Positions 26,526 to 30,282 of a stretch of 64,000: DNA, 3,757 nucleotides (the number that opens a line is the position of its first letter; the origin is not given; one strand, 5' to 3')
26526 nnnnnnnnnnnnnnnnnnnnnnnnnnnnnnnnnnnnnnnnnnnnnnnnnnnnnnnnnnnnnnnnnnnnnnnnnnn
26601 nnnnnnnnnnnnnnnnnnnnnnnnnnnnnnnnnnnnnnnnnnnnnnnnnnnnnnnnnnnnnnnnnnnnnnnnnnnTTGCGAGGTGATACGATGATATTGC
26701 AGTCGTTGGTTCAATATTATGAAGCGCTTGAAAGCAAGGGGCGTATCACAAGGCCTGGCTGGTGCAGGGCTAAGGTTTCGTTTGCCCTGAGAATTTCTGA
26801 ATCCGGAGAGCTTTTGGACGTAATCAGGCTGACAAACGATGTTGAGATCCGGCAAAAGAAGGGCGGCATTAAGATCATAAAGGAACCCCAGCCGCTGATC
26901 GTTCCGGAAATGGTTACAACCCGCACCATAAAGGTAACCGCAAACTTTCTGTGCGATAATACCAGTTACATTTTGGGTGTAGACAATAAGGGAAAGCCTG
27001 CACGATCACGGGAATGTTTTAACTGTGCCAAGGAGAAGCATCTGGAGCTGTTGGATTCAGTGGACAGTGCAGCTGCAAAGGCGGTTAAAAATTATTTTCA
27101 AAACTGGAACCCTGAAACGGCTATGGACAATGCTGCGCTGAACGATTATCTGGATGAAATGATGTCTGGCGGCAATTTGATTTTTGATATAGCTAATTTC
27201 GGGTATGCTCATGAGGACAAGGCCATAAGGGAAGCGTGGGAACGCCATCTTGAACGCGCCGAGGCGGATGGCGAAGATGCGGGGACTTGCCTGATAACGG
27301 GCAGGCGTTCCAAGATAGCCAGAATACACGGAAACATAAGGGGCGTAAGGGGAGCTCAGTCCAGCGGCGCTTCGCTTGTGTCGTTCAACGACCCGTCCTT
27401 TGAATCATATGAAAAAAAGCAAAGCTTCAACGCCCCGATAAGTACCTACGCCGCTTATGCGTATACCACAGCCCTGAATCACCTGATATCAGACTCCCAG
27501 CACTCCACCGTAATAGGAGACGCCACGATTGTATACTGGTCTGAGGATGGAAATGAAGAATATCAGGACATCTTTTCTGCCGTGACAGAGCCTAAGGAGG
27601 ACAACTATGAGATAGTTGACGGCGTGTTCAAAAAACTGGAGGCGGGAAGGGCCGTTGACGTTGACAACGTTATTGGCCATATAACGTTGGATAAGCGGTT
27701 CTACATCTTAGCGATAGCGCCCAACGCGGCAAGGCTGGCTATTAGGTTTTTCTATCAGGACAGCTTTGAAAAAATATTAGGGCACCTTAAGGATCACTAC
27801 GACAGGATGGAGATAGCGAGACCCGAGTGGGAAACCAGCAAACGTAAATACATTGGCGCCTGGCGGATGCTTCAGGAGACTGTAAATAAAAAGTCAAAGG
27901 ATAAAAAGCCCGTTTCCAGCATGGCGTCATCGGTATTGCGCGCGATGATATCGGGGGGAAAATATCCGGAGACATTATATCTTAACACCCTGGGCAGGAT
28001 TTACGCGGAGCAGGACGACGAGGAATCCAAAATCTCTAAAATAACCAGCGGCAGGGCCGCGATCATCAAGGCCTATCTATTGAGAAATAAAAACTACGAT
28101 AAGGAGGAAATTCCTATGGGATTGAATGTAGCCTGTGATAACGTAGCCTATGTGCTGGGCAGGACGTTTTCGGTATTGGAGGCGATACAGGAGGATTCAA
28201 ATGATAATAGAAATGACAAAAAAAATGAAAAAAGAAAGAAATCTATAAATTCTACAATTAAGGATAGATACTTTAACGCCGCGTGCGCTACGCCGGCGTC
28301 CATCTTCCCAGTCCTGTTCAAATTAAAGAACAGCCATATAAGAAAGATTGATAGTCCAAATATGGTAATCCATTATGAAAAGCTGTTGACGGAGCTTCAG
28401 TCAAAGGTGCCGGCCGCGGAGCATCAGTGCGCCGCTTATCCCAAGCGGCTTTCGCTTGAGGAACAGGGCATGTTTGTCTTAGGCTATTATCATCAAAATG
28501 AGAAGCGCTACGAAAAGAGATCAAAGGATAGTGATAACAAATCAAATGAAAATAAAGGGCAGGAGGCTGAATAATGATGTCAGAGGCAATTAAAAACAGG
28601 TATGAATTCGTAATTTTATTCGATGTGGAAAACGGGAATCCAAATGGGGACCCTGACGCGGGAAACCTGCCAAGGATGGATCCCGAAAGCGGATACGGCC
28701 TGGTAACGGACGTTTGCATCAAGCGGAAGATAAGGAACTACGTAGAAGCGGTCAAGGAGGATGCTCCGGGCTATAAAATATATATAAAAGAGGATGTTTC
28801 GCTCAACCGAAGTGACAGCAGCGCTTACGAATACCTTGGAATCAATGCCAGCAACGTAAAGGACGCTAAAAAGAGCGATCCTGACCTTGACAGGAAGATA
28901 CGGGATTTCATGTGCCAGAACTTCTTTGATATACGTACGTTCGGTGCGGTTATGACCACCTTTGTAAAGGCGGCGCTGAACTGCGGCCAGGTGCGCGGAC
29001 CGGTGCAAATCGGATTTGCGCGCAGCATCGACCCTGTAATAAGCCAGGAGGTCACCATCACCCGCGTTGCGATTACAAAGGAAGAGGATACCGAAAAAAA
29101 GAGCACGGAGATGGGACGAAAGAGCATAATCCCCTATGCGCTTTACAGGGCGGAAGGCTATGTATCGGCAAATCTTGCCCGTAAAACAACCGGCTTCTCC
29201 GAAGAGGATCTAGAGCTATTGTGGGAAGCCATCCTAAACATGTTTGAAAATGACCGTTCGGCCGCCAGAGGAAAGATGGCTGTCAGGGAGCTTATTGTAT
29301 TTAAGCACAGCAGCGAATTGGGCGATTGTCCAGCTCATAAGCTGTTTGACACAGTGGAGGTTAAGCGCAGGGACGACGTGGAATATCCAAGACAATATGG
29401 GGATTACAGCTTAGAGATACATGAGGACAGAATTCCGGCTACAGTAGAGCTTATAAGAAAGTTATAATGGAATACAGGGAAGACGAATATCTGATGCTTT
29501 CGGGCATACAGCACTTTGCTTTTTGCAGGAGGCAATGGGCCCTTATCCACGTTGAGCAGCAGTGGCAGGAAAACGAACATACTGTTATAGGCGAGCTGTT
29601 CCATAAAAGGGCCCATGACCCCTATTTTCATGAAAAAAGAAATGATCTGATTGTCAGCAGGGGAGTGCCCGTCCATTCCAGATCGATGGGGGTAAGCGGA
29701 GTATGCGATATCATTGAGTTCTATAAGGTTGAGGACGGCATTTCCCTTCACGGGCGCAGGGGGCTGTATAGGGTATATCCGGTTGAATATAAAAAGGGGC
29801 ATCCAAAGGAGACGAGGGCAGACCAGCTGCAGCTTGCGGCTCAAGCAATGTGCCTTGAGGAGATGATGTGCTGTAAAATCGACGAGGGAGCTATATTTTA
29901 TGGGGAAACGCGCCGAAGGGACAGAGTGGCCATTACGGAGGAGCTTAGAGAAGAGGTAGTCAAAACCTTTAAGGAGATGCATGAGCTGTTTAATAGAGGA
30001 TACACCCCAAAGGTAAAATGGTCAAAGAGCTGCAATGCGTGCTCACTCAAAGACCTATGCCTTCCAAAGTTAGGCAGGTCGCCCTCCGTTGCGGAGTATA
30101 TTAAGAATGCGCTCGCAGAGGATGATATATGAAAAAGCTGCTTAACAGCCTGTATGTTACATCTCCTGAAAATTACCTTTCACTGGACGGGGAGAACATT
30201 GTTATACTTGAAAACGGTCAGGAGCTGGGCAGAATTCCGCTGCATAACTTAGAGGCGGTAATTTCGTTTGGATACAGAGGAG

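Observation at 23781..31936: Complete type I-C cas operon with no detectable CRISPR array on either flank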

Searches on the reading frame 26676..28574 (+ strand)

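Call 5: search_protein_families(library=ncbifam, proteins=[window:26676-28574:+])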
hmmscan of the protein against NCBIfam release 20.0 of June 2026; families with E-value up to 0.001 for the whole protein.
window:26676-28574:+ (632 aa): 1 family
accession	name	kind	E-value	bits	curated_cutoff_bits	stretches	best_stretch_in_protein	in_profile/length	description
TIGR01863.1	cas_Csd1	equivalog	2.1e-125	419.5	218.65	1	8-618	1-587/588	type I-C CRISPR-associated protein Cas8c/Csd1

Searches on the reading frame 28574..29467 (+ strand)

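Call 5: search_protein_families(library=ncbifam, proteins=[window:28574-29467:+])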
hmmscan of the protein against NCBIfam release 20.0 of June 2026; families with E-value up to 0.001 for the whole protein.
window:28574-29467:+ (297 aa): 3 families
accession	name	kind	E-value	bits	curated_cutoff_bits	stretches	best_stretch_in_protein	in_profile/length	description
TIGR02589.1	cas_Csd2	exception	6.3e-106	353.9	182.25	1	9-294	1-282/284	type I-C CRISPR-associated protein Cas7/Csd2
TIGR01595.1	cas_CT1132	subfamily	5.6e-80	268.8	125.8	1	6-282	1-267/268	CRISPR-associated protein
TIGR02590.1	cas_Csh2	exception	1.4e-31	110.1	171.55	1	9-241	1-218/286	type I-B CRISPR-associated protein Cas7/Csh2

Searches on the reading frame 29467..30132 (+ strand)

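Call 5: search_protein_families(library=ncbifam, proteins=[window:29467-30132:+])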
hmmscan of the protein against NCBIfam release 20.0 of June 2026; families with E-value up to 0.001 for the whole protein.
window:29467-30132:+ (221 aa): 4 families
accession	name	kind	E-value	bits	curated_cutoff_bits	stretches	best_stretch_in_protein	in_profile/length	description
TIGR00372.1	cas4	equivalog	1.9e-39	135.4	65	1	12-200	4-180/180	CRISPR-associated protein Cas4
NF049935.1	cas4g_cas1g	exception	3.8e-31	108.2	560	1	12-201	5-192/546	CRISPR-associated endonuclease Cas4g/Cas1g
TIGR03491.1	TIGR03491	subfamily_domain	4.8e-05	22.5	97.45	1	91-199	102-205/462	TM0106 family RecB-like putative nuclease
TIGR04328.1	cas4_PREFRAN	exception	0.00014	21.9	70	1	39-198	35-175/178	type V CRISPR-associated protein Cas4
